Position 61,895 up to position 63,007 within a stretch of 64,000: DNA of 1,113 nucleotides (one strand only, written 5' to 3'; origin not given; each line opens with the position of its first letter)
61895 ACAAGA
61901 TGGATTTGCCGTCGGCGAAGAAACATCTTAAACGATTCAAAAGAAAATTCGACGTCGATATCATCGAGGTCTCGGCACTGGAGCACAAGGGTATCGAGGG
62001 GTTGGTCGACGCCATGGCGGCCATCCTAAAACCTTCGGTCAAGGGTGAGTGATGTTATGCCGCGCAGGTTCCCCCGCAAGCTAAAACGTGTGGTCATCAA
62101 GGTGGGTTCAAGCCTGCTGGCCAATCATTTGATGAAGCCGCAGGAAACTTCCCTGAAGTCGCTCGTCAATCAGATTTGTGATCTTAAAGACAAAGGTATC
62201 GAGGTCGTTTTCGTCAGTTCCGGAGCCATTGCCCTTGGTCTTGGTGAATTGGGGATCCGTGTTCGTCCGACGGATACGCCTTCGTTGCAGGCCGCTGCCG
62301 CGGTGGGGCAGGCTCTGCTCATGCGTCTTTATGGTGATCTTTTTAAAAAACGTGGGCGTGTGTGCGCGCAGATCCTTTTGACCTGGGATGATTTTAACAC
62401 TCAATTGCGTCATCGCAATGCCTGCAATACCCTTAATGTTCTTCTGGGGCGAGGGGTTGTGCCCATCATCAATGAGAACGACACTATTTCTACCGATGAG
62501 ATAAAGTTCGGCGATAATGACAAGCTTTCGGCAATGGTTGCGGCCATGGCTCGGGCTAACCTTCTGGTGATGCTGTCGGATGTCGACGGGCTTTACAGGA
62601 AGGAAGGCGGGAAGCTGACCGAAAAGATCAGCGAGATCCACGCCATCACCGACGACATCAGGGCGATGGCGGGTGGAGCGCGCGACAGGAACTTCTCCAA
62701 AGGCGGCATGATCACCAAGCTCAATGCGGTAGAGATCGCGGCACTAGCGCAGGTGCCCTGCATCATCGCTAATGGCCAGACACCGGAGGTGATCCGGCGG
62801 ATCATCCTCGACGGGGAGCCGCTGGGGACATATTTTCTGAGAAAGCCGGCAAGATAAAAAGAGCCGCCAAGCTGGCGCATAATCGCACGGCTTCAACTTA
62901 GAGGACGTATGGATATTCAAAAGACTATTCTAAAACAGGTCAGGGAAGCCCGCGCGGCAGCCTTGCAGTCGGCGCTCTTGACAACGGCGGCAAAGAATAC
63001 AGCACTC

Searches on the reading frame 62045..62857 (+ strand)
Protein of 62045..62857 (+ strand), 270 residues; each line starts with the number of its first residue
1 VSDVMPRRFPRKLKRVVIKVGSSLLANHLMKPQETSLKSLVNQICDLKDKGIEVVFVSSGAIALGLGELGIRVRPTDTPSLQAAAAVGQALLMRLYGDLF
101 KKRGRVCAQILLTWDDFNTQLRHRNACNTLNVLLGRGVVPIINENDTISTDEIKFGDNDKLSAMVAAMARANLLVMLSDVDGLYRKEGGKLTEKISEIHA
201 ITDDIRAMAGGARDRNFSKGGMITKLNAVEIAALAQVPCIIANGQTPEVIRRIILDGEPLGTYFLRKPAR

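Call 81: search_protein_families(library=pfam, proteins=[window:62045-62857:+], max_evalue=0.00001)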
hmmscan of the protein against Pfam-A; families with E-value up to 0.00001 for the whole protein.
window:62045-62857:+ (270 aa): 1 family
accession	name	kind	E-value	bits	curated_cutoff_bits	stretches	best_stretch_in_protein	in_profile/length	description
PF00696.33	AA_kinase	-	6.3e-39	134.5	24.9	1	14-243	1-234/234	Amino acid kinase family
